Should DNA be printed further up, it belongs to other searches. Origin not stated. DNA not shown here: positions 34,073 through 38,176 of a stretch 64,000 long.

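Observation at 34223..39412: Large DUF4011-SF1 helicase-DUF559 nuclease gene with Zn-ribbon and membrane-protein neighbours on the 3' side of a tRNA: candidate defence or integrated module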

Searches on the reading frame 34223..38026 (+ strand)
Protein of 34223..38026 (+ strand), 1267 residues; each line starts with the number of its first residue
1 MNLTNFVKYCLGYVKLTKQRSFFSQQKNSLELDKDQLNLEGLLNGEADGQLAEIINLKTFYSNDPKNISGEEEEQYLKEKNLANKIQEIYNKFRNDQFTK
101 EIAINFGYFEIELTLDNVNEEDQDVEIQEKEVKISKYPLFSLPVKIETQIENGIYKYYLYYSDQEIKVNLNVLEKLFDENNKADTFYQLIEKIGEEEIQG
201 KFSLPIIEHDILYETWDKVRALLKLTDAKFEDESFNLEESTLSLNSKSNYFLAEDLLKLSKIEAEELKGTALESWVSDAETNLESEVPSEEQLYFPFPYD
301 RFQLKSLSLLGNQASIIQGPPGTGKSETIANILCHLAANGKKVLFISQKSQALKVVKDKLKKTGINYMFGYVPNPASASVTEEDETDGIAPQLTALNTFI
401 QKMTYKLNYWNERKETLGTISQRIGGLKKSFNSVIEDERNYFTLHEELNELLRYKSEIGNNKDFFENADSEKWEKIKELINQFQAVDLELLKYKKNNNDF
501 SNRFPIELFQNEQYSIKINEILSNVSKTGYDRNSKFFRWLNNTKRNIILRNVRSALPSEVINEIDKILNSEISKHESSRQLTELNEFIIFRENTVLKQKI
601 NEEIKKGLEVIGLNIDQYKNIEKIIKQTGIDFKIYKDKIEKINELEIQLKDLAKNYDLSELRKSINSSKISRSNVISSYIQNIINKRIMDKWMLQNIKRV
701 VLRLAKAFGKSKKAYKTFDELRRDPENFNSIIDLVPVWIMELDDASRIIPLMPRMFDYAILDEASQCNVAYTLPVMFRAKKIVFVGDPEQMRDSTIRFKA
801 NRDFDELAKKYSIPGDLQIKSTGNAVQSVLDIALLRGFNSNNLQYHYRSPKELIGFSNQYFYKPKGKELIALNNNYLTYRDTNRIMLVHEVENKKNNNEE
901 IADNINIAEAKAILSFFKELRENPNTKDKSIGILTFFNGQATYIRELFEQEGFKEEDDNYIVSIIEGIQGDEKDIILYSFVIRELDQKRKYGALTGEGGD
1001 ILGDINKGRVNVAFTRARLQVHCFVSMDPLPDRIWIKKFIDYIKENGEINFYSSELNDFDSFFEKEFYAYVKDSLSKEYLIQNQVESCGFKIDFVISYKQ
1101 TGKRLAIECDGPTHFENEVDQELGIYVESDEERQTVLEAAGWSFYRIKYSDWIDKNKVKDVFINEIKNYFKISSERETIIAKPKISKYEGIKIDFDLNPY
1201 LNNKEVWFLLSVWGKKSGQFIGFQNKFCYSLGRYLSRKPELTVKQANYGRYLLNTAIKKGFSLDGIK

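Call 7: search_protein_families(library=pfam, proteins=[window:34223-38026:+], max_evalue=0.01)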
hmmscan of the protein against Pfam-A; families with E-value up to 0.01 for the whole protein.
window:34223-38026:+ (1267 aa): 12 families
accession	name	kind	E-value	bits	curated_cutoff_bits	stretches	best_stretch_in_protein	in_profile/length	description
PF13087.12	AAA_12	-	1.5e-23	83.9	27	1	839-1021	16-188/195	AAA domain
PF18741.7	MTES_1575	-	8.9e-16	58.2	38.2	1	1063-1157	1-86/96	REase_MTES_1575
PF13086.12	AAA_11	-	1.2e-12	48.6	27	2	311-481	15-176/257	AAA domain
PF13245.12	AAA_19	-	1.1e-07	32.5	25.1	1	310-362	9-63/134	AAA domain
PF13604.12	AAA_30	-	5.6e-07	29.9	27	1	311-360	17-66/191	AAA domain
PF08373.16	RAP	-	1.9e-05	25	24.2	1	1107-1154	1-44/58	RAP domain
PF20720.3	nSTAND3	-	0.00056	20.1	27.2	1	312-361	17-66/155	Novel STAND NTPase 3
PF04480.18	DUF559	-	0.00064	20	20.6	1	1055-1152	9-93/109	Protein of unknown function (DUF559)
PF08861.15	DUF1828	-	0.0013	19.4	22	1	1115-1189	3-78/91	Domain of unknown function DUF1828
PF04851.21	ResIII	-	0.0025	18.2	22.5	1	311-368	22-81/164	Type III restriction enzyme, res subunit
PF09848.15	SLFN-g3_helicase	-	0.0029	17.4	24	0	315-364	4-55/354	Schlafen group 3, DNA/RNA helicase domain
PF01443.25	Viral_helicase1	-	0.0077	16.5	21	0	755-794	59-100/228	Viral superfamily 1 RNA helicase core domain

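Call 8: search_protein_families(library=padloc, proteins=[window:34223-38026:+], max_evalue=0.01)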
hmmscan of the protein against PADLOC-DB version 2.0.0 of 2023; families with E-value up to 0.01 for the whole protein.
window:34223-38026:+ (1267 aa): 7 families
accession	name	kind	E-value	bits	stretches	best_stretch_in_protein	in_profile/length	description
PDLC05009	PDC-S37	-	4e-70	235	2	755-1158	937-1329/1550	-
PDLC02194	Hhe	-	1.7e-35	119.7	2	729-1160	1354-1774/1911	-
PDLC03920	MkoA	-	3.6e-23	79.9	2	755-1020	791-1069/1112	-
PDLC03924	MkoC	-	3.9e-22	76.2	1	752-1028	667-945/1136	-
PDLC03921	MkoA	-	2.9e-20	69.6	3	892-1020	1436-1560/1607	-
PDLC04140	mad8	-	6.3e-08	30.5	1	313-478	28-131/314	mads_8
PDLC04173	GajB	-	0.0089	13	0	308-366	5-62/471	-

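Call 13: search_protein_families(library=ncbifam, proteins=[window:34223-38026:+], max_evalue=0.01)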
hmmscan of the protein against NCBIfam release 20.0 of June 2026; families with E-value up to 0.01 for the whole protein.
window:34223-38026:+ (1267 aa): 5 families
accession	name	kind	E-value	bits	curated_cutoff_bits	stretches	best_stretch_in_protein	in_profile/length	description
NF058533.1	antiphage_ProA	equivalog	1.8e-71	241.2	1500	2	731-1159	1279-1696/1903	anti-phage protein ProA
NF042953.1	Hhe_antiphage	equivalog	4.9e-46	156.8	2000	3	729-1157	1255-1670/1797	DUF4011 domain-containing anti-phage protein Hhe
NF040671.1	PLuB_AAA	exception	1.2e-23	82.5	999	2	755-1025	962-1230/1256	PLuB system helicase-like protein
TIGR00376.1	TIGR00376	hypoth_equivalog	3.7e-22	78.5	348.9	2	621-1050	238-634/639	IGHMBP2 family helicase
TIGR00416.1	sms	equivalog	0.0094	14.7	403.05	0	314-365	96-146/454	DNA repair protein RadA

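Call 14: find_encoding_contigs(protein=window:34223-38026:+, flank=10000, max_places=6)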
Protein window:34223-38026:+ (1267 aa): no gene with exactly this product is on record in the collection.

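Call 16: find_homologous_proteins(query=window:34223-38026:+, max_evalue=0.00001)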
Query window:34223-38026:+ (1267 aa): 1259 proteins with E <= 0.00001 among 8000 candidates; the best 120 are listed.
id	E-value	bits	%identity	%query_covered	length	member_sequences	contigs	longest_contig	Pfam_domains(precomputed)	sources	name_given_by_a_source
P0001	0.0e+0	2805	100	100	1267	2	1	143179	PF08373.17,PF13087.13,PF13086.13,PF13604.13,PF13245.13,PF18741.8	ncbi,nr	ncbi:MAG: hypothetical protein HY344_00565 [Candidatus Levybacteria bacterium]|nr:hypothetical prote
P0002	0.0e+0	2350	83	100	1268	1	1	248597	PF08373.17,PF13087.13,PF13086.13,PF13604.13,PF13245.13,PF18741.8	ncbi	-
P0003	0.0e+0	2298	81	100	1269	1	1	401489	PF08373.17,PF13087.13,PF13086.13,PF13604.13,PF13245.13,PF18741.8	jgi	jgi:superfamily I DNA and/or RNA helicase/very-short-patch-repair endonuclease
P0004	0.0e+0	2000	70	100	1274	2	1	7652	PF08373.17,PF13087.13,PF13086.13,PF13604.13,PF13245.13,PF18741.8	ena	-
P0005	0.0e+0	1989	70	100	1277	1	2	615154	PF13087.13,PF13086.13,PF13604.13,PF13245.13,PF18741.8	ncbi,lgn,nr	ncbi:MAG: AAA domain-containing protein [Candidatus Levybacteria bacterium]|nr:AAA domain-containing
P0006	0.0e+0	1408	56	92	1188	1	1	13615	PF08373.17,PF04480.19,PF13087.13,PF13086.13,PF13604.13,PF13245.13,PF18741.8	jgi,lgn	jgi:superfamily I DNA and/or RNA helicase/very-short-patch-repair endonuclease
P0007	0.0e+0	1388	54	92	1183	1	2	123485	PF08373.17,PF13087.13,PF13086.13,PF13604.13,PF13245.13,PF18741.8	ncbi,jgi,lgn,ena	-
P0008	0.0e+0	1386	54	92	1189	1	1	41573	PF13087.13,PF13086.13,PF13604.13,PF13245.13,PF18741.8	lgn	-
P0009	0.0e+0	1385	54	92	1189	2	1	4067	PF08373.17,PF04480.19,PF13087.13,PF13086.13,PF13604.13,PF13245.13,PF18741.8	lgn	-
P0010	0.0e+0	1379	54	92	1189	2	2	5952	PF08373.17,PF04480.19,PF13087.13,PF13086.13,PF13604.13,PF13245.13,PF18741.8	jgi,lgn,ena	-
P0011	0.0e+0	1378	54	92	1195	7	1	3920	PF08373.17,PF04480.19,PF13087.13,PF13086.13,PF13604.13,PF13245.13,PF18741.8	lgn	-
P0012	0.0e+0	1375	55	91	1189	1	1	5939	PF08373.17,PF04480.19,PF13087.13,PF13086.13,PF13604.13,PF13245.13,PF18741.8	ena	-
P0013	0.0e+0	1374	55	92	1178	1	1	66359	PF08373.17,PF13087.13,PF13086.13,PF13604.13,PF13245.13,PF18741.8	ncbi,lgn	-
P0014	0.0e+0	1374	54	92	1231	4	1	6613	PF08373.17,PF04480.19,PF13087.13,PF13086.13,PF13604.13,PF13245.13,PF18741.8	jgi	-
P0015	0.0e+0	1373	54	92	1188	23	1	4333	PF08373.17,PF13087.13,PF13086.13,PF13604.13,PF13245.13,PF18741.8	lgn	-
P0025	0.0e+0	1356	53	91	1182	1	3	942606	PF08373.17,PF04480.19,PF13087.13,PF13086.13,PF13604.13,PF13245.13,PF18741.8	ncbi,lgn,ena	-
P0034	0.0e+0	1349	54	91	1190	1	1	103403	PF08373.17,PF04480.19,PF13087.13,PF13086.13,PF13604.13,PF13245.13,PF18741.8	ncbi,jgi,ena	ncbi:MAG: AAA domain-containing protein [Candidatus Buchananbacteria bacterium]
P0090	0.0e+0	1296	54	90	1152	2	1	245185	PF08373.17,PF13087.13,PF13086.13,PF13604.13,PF13245.13,PF18741.8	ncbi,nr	ncbi:DUF559 domain-containing protein [Candidatus Gottesmanbacteria bacterium]|nr:DUF559 domain-cont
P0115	0.0e+0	1267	52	91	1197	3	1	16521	PF08373.17,PF13087.13,PF13086.13,PF13604.13,PF13245.13,PF18741.8,PF09848.16,PF20720.4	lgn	-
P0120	0.0e+0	1260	56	49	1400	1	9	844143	PF08373.17,PF13087.13,PF13086.13,PF13604.13,PF13245.13,PF18741.8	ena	-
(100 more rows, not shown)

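Call 18: find_encoding_contigs(protein=P0002, flank=10000, max_places=2)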
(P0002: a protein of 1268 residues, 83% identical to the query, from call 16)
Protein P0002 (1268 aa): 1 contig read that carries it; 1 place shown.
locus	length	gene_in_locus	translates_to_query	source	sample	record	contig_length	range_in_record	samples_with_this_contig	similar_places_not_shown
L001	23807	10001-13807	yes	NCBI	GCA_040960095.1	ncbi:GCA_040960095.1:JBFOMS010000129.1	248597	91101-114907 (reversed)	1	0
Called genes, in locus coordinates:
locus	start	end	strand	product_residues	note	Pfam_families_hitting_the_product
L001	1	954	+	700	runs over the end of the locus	PF17854:FtsK_alpha, PF01580:FtsK_SpoIIIE, PF09397:FtsK_gamma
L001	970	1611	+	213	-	PF12844:HTH_19 (weak), PF13413:HTH_25, PF09136:Glucodextran_B (weak)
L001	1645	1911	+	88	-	-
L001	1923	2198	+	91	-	-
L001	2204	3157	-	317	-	PF02618:YceG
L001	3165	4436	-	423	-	PF02885:Glycos_trans_3N, PF00591:Glycos_transf_3, PF07831:PYNP_C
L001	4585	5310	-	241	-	PF04203:Sortase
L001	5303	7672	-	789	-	-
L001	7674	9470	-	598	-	PF01411:tRNA-synt_2c, PF07973:tRNA_SAD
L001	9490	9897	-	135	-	-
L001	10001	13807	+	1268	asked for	PF13086:AAA_11 (weak), PF13245:AAA_19 (faint), PF13604:AAA_30 (faint), PF13086:AAA_11 (weak), PF13087:AAA_12, PF18741:MTES_1575, PF08373:RAP (weak)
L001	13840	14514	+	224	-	PF12705:PDDEXK_1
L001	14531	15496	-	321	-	PF13208:TerB_N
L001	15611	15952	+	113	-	-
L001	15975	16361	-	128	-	PF01435:Peptidase_M48 (weak), PF06114:Peptidase_M78 (weak), PF10463:Peptidase_U49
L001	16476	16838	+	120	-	PF06262:Zincin_1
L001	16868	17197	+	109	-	PF18924:DUF5674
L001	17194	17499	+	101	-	-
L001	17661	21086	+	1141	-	PF04563:RNA_pol_Rpb2_1 (weak), PF04561:RNA_pol_Rpb2_2, PF04565:RNA_pol_Rpb2_3, PF10385:RNA_pol_Rpb2_45, PF00562:RNA_pol_Rpb2_6, PF04560:RNA_pol_Rpb2_7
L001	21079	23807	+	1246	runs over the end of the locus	PF04997:RNA_pol_Rpb1_1, PF00623:RNA_pol_Rpb1_2, PF04983:RNA_pol_Rpb1_3, PF04998:RNA_pol_Rpb1_5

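Call 19: find_encoding_contigs(protein=P0003, flank=10000, max_places=2)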
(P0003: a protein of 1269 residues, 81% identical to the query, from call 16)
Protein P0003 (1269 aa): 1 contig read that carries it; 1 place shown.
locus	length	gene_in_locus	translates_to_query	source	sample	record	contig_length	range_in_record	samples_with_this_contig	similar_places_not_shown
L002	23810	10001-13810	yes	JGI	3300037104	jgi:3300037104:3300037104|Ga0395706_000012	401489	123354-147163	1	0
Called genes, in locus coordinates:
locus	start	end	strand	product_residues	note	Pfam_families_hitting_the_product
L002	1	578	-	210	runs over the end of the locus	-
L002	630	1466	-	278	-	PF05901:Excalibur (weak)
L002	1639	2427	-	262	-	-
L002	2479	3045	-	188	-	-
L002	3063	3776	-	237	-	-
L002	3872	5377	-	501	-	PF00239:Resolvase, PF07508:Recombinase, PF13408:Zn_ribbon_recom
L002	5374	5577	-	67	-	-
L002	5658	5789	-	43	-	-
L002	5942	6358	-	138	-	-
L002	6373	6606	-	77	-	-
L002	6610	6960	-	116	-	-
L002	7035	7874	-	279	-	-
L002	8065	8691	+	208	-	-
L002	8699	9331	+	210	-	PF11611:DUF4352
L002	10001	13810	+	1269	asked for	PF13086:AAA_11 (weak), PF13245:AAA_19 (faint), PF13604:AAA_30 (faint), PF13086:AAA_11 (weak), PF13087:AAA_12, PF18741:MTES_1575, PF08373:RAP (faint)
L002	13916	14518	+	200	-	PF13274:SocA_Panacea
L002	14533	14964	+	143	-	-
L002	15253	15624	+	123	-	-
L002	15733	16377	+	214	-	-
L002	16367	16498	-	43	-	-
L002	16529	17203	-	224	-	-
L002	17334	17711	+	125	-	-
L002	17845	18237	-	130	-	-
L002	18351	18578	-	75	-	-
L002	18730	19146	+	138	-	PF00856:SET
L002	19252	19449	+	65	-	PF00313:CSD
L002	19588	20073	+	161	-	PF04140:ICMT, PF04191:PEMT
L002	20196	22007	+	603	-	PF01411:tRNA-synt_2c, PF07973:tRNA_SAD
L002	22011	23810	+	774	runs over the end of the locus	PF04865:Baseplate_J (weak)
